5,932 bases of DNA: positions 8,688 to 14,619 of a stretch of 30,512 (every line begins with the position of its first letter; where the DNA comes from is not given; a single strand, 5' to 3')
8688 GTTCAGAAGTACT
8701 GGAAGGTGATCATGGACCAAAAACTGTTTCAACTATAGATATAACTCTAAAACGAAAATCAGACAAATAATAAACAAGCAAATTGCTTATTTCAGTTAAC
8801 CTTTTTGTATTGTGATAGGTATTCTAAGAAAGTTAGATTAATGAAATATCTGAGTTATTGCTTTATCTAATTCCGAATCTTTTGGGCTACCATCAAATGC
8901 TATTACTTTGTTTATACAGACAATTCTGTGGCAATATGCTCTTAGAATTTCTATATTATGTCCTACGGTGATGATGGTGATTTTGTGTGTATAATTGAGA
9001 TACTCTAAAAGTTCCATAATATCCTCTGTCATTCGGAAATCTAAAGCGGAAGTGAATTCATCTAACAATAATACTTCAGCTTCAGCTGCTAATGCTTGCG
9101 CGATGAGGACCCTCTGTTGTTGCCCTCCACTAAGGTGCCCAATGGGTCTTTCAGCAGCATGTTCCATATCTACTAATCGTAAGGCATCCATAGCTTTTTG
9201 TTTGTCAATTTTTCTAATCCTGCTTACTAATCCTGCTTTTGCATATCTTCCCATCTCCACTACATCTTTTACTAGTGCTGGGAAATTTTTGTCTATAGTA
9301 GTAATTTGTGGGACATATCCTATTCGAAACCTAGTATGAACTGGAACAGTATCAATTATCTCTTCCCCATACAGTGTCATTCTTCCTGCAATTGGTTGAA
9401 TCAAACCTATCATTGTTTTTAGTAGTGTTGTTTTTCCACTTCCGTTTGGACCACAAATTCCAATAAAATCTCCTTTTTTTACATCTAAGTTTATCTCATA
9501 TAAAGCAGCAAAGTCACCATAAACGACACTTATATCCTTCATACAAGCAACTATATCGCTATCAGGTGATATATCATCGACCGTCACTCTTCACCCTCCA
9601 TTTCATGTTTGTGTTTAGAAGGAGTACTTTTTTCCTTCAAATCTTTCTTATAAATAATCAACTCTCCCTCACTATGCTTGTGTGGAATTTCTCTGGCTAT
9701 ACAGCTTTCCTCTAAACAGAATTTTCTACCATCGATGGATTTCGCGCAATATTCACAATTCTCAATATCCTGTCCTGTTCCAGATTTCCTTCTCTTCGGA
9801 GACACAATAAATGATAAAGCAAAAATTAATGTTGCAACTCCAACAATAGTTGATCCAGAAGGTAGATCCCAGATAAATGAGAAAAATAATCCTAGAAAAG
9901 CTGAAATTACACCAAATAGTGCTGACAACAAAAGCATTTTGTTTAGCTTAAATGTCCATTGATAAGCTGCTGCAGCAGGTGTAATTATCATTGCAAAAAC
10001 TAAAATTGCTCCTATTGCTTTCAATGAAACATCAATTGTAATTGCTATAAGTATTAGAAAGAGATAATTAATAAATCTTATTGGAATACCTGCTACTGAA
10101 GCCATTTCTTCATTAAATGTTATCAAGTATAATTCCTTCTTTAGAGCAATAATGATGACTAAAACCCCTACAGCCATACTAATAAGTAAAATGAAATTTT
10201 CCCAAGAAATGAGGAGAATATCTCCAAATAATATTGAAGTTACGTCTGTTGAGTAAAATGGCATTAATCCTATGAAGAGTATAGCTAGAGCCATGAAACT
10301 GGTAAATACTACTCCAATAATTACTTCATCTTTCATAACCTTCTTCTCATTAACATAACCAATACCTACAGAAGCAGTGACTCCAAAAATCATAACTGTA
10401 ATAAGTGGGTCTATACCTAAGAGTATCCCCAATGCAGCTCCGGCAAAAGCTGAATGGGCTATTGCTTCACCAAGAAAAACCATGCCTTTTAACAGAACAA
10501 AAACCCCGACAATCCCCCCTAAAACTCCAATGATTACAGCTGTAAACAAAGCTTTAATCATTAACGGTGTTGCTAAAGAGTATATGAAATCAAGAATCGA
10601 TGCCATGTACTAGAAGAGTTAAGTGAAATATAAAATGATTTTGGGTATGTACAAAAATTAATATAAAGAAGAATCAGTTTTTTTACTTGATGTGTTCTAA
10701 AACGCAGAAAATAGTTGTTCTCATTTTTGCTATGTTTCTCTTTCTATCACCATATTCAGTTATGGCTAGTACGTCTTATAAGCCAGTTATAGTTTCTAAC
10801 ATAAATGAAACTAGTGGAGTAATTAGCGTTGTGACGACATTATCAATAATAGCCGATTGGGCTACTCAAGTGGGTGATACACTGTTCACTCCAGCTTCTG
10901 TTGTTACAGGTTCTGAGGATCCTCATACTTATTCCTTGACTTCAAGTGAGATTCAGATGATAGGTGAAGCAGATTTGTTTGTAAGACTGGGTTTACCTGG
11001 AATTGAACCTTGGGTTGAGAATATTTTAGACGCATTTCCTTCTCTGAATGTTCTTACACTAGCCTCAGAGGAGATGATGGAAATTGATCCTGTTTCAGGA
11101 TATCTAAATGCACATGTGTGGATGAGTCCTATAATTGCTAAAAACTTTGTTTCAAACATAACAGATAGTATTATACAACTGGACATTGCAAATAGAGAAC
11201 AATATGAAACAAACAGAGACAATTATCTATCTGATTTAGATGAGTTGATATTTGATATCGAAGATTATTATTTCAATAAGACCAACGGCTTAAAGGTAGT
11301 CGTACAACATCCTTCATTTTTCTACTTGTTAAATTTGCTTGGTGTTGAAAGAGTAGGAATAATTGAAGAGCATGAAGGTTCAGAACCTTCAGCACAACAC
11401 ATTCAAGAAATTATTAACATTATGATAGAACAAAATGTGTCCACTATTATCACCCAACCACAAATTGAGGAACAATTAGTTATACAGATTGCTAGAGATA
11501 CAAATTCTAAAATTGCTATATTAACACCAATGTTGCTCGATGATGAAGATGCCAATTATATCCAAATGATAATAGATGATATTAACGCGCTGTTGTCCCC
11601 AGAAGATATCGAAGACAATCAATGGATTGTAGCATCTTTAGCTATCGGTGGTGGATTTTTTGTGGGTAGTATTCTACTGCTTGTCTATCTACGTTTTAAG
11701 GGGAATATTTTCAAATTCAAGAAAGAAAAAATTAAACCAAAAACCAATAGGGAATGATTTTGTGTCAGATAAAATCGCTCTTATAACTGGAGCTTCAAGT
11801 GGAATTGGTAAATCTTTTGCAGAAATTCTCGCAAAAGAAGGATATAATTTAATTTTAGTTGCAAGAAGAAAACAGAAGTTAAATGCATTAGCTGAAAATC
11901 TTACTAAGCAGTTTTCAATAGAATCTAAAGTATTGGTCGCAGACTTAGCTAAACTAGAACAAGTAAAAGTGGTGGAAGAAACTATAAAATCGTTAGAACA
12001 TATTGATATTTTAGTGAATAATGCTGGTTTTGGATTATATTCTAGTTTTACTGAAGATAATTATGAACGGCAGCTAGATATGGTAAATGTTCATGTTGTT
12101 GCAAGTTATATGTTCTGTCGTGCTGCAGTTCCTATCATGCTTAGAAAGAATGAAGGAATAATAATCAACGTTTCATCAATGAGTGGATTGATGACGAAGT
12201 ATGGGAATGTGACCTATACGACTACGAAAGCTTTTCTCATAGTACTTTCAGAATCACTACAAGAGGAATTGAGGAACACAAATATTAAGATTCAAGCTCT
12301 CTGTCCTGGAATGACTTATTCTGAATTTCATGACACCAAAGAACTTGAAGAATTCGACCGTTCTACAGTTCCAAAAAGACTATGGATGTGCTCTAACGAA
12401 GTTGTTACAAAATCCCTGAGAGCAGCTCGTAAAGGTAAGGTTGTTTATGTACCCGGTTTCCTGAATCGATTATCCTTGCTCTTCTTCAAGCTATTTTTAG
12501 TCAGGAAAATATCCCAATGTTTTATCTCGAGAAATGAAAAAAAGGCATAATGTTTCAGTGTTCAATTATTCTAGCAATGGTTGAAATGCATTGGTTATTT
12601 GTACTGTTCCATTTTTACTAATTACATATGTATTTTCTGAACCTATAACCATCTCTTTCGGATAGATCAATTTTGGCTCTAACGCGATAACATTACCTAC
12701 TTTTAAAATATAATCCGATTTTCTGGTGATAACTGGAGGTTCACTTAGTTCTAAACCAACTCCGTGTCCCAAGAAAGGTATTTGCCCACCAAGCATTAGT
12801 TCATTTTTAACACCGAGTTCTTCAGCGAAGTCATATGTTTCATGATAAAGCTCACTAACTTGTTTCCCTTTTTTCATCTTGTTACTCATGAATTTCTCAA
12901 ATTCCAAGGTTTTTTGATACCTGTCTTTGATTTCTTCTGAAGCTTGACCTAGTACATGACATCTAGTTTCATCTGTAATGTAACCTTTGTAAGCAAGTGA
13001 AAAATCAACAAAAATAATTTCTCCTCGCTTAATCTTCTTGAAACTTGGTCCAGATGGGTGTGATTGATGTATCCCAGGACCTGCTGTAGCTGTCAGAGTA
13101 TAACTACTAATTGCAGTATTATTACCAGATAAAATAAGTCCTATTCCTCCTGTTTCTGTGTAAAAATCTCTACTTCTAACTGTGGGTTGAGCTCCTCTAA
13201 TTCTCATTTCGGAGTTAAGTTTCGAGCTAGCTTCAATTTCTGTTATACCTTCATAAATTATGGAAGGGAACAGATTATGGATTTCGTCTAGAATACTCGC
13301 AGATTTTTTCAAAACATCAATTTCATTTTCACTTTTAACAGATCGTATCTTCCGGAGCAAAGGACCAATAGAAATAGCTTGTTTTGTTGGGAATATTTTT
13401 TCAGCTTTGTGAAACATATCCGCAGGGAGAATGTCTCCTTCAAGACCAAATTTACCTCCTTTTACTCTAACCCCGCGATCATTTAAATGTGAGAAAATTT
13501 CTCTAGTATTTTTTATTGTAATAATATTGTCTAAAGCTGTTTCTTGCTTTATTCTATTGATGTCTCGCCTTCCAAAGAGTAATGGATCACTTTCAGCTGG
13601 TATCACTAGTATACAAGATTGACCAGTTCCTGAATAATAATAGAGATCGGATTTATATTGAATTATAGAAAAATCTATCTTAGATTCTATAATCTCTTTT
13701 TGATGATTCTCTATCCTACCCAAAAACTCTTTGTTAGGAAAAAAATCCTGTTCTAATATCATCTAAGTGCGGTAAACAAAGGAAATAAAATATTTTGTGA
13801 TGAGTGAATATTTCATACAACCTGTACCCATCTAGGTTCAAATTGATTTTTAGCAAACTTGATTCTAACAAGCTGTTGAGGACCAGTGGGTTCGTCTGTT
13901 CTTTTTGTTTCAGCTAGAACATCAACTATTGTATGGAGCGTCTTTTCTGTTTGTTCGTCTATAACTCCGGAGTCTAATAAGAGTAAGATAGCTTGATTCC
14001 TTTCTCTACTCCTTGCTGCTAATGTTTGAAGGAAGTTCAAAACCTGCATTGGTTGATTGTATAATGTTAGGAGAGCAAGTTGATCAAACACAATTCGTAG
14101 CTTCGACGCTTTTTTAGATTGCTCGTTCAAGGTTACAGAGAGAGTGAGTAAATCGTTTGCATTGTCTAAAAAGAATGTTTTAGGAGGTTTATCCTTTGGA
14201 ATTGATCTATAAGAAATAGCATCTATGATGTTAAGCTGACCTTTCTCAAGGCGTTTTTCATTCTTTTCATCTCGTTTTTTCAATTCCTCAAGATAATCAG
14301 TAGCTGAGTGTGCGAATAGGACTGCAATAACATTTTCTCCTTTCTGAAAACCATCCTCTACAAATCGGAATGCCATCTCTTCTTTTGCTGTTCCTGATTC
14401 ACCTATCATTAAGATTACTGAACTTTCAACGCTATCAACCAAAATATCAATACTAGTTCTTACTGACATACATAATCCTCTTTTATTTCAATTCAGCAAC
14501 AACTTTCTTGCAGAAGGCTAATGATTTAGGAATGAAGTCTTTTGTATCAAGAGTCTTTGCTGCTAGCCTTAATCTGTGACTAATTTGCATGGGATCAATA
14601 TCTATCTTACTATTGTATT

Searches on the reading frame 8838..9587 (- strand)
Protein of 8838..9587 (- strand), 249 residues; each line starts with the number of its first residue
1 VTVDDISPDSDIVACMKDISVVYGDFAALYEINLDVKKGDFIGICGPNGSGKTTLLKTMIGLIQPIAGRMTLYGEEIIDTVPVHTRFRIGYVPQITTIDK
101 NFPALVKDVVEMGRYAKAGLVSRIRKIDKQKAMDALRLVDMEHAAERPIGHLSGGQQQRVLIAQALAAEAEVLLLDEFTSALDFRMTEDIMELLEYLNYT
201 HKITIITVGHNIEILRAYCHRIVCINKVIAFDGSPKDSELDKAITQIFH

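Call 54: search_protein_families(library=pfam, proteins=[window:8838-9587:-], max_evalue=0.0001)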
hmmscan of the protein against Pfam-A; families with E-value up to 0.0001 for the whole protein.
window:8838-9587:- (249 aa): 4 families
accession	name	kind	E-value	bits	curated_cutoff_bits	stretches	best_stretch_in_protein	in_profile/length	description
PF00005.33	ABC_tran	-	5.5e-31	108.4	25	1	31-179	3-136/137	ABC transporter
PF13304.12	AAA_21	-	2.2e-12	48.1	27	1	129-214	198-302/304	AAA domain, putative AbiEii toxin, Type IV TA system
PF02463.25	SMC_N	-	4.6e-08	33.2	40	1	40-211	25-200/220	RecF/RecN/SMC N terminal domain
PF13401.12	AAA_22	-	1.6e-05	25.6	27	0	40-214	6-126/130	AAA domain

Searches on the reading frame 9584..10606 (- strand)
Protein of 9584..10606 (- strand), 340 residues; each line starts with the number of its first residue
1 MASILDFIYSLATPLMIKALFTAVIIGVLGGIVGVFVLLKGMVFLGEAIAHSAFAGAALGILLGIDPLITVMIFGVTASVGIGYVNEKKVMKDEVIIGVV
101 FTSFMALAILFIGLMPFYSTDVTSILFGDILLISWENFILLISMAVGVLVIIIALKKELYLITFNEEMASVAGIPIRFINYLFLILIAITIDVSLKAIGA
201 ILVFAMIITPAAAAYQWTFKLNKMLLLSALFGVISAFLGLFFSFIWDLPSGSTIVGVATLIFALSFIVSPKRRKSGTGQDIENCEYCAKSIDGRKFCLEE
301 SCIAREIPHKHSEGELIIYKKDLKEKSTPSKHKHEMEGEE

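Call 54: search_protein_families(library=pfam, proteins=[window:9584-10606:-], max_evalue=0.0001)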
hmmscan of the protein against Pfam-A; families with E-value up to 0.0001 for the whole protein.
window:9584-10606:- (340 aa): 2 families
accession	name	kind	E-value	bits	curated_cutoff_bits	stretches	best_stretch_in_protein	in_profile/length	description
PF00950.22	ABC-3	-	9.8e-68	228.9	20.1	1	14-268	3-257/258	ABC 3 transport family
PF01032.23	FecCD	-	1.3e-07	31.5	26.5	1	52-268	82-307/311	FecCD transport family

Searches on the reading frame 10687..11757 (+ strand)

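Call 54: search_protein_families(library=pfam, proteins=[window:10687-11757:+], max_evalue=0.0001)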
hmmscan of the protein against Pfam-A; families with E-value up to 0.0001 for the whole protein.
window:10687-11757:+ (356 aa): 1 family
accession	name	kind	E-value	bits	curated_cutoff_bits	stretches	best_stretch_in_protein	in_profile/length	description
PF01297.22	ZnuA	-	2.8e-50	171.7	29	1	48-302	1-260/263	Zinc-uptake complex component A periplasmic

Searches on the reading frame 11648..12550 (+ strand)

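Call 54: search_protein_families(library=pfam, proteins=[window:11648-12550:+], max_evalue=0.0001)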
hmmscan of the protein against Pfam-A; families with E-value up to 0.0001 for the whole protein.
window:11648-12550:+ (300 aa): 3 families
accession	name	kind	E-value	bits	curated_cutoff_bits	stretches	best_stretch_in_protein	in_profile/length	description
PF00106.31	adh_short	-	1.9e-46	158.5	26.6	1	42-230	1-189/195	short chain dehydrogenase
PF13561.12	adh_short_C2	-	4e-29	102.3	27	1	48-227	1-180/236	Enoyl-(Acyl carrier protein) reductase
PF08659.16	KR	-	4.8e-12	46.6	22.6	1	45-206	4-165/180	KR domain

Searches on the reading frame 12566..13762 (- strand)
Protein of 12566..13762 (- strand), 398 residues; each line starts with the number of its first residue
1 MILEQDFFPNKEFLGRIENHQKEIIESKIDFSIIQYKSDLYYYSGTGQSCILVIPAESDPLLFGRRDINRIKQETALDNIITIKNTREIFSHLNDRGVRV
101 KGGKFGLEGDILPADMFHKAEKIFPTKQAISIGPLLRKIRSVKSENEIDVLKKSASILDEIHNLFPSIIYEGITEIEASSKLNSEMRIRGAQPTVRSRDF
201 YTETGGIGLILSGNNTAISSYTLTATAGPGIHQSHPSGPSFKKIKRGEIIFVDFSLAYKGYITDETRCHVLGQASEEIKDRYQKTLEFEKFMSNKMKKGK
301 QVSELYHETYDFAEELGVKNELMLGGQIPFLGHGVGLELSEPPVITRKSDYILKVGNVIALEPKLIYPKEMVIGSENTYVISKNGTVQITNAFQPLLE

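Call 54: search_protein_families(library=pfam, proteins=[window:12566-13762:-], max_evalue=0.0001)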
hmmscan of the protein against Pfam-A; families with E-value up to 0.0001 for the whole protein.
window:12566-13762:- (398 aa): 2 families
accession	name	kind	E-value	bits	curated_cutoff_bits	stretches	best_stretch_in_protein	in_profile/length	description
PF00557.29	Peptidase_M24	-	1.1e-31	110.6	23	1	151-382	3-207/208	Metallopeptidase family M24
PF01321.24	Creatinase_N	-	1.4e-16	61.7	22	1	16-142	1-128/128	Creatinase/Prolidase N-terminal domain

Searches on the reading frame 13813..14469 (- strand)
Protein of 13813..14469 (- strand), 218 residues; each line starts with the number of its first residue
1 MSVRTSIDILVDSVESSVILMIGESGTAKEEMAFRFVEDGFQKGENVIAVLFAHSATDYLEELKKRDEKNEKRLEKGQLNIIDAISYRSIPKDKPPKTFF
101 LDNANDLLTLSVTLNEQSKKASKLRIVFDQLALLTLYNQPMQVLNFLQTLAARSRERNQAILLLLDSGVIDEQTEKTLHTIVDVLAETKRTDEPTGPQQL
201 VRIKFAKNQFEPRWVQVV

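Call 54: search_protein_families(library=pfam, proteins=[window:13813-14469:-], max_evalue=0.0001)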
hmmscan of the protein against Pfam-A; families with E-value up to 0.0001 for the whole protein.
window:13813-14469:- (218 aa): 4 families
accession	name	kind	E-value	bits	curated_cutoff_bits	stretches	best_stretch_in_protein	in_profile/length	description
PF06745.19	ATPase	-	1.7e-13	50.9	26.6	1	15-169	18-166/231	KaiC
PF05763.18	DUF835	-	5.5e-06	26.6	33.1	1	106-179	60-133/136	Protein of unknown function (DUF835)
PF24336.1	DUF7504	-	2.7e-05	25.2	27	1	19-186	4-177/179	Family of unknown function (DUF7504)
PF14417.12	MEDS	-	7.1e-05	23.1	29.8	0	31-85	15-69/161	MEDS: MEthanogen/methylotroph, DcmR Sensory domain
